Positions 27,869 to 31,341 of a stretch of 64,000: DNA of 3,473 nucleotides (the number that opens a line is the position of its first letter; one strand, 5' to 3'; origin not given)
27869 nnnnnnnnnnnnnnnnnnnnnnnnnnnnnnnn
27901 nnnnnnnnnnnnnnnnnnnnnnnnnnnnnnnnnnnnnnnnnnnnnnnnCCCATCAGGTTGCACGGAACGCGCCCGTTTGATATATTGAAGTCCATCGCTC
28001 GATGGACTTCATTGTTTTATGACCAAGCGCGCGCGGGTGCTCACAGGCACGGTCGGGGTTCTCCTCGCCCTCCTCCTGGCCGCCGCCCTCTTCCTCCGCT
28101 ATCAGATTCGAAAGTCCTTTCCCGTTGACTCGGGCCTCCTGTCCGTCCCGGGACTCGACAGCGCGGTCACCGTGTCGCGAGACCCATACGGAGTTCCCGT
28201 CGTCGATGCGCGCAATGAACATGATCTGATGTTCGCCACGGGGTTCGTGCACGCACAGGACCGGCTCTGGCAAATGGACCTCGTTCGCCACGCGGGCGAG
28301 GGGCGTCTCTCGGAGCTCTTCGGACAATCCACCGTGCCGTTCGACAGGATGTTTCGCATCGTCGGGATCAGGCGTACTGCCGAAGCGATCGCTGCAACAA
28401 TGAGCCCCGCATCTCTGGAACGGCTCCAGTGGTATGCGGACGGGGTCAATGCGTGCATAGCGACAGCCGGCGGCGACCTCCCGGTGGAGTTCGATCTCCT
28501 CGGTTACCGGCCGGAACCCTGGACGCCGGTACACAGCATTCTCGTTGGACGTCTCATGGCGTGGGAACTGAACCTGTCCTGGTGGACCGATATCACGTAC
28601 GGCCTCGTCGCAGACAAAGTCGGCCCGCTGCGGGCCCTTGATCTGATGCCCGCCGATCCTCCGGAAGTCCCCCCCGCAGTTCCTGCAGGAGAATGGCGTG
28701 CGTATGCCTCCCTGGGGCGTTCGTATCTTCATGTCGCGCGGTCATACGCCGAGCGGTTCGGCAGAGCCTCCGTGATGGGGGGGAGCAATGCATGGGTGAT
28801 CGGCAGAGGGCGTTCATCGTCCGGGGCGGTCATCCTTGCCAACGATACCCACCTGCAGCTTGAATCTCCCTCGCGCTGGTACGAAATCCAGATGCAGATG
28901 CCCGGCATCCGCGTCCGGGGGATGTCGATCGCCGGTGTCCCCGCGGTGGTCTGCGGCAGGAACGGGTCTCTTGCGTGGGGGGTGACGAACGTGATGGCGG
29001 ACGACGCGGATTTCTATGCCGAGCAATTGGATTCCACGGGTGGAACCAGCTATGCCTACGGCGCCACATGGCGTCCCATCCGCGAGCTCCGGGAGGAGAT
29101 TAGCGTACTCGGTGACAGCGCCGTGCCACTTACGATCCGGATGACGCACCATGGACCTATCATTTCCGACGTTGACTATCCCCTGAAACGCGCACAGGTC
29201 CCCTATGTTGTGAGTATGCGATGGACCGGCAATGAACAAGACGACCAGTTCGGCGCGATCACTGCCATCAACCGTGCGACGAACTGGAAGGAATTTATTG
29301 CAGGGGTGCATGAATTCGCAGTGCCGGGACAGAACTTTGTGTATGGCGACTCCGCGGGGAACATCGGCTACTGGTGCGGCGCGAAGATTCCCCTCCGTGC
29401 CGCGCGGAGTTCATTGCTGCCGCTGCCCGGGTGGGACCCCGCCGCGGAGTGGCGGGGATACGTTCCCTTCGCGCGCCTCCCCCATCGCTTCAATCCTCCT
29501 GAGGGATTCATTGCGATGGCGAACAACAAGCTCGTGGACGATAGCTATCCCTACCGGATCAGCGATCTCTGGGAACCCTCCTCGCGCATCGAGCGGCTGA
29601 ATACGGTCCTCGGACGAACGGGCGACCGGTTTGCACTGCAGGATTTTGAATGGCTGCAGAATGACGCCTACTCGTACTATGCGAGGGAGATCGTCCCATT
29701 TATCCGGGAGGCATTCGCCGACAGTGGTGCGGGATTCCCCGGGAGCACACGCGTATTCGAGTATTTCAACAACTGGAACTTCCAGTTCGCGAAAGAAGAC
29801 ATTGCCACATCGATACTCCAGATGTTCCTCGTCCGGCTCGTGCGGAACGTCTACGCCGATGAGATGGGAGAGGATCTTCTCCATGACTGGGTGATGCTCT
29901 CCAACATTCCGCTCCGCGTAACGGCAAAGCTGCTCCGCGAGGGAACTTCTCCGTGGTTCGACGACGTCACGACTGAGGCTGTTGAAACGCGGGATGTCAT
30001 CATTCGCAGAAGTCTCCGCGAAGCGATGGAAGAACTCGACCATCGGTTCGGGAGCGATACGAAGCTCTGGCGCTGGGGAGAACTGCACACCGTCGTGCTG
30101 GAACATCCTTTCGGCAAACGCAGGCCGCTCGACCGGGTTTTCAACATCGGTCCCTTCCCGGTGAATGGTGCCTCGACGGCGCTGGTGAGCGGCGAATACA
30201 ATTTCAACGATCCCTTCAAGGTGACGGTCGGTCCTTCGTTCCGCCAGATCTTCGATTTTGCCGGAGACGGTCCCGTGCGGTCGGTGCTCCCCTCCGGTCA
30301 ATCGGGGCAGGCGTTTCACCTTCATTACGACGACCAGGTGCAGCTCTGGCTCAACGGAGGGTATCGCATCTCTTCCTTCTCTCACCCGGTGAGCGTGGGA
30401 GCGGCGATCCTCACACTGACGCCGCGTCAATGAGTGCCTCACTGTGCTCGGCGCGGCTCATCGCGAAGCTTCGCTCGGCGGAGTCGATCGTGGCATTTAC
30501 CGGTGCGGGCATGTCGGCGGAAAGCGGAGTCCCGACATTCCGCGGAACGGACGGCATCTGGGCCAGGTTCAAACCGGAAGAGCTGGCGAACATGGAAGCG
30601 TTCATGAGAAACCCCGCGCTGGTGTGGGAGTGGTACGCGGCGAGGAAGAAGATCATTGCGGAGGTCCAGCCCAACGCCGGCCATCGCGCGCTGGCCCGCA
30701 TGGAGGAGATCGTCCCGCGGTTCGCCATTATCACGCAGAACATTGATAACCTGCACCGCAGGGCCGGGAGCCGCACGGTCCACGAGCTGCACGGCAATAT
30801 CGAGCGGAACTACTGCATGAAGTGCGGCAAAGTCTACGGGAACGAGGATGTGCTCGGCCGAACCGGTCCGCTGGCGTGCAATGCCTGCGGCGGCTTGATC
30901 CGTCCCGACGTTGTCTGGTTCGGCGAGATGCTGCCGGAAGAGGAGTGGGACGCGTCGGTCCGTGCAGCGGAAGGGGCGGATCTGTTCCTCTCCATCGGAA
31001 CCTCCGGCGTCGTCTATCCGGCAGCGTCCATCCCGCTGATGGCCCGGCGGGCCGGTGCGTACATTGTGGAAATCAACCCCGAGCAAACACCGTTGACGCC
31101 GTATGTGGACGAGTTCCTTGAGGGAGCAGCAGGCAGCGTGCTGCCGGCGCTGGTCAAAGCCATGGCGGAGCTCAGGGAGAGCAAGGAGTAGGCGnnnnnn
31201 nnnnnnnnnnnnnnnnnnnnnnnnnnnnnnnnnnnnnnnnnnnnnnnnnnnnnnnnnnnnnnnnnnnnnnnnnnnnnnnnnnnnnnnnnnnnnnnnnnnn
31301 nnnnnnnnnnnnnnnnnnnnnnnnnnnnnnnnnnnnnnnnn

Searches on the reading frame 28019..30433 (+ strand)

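Call 82: search_protein_families(library=pfam, proteins=[window:28019-30433:+], max_evalue=0.0001)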
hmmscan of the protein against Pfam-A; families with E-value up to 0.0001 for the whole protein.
window:28019-30433:+ (804 aa): 1 family
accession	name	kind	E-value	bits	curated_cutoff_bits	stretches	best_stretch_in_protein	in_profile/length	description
PF01804.23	Penicil_amidase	-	6.4e-222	739.7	21.3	1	50-788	2-669/675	Penicillin amidase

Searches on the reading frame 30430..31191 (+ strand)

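Call 82: search_protein_families(library=pfam, proteins=[window:30430-31191:+], max_evalue=0.0001)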
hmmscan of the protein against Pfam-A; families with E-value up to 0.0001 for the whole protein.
window:30430-31191:+ (253 aa): 1 family
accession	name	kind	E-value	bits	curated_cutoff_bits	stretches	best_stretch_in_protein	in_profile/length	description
PF02146.23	SIR2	-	7.3e-56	189.4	24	1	25-197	1-180/180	Sir2 family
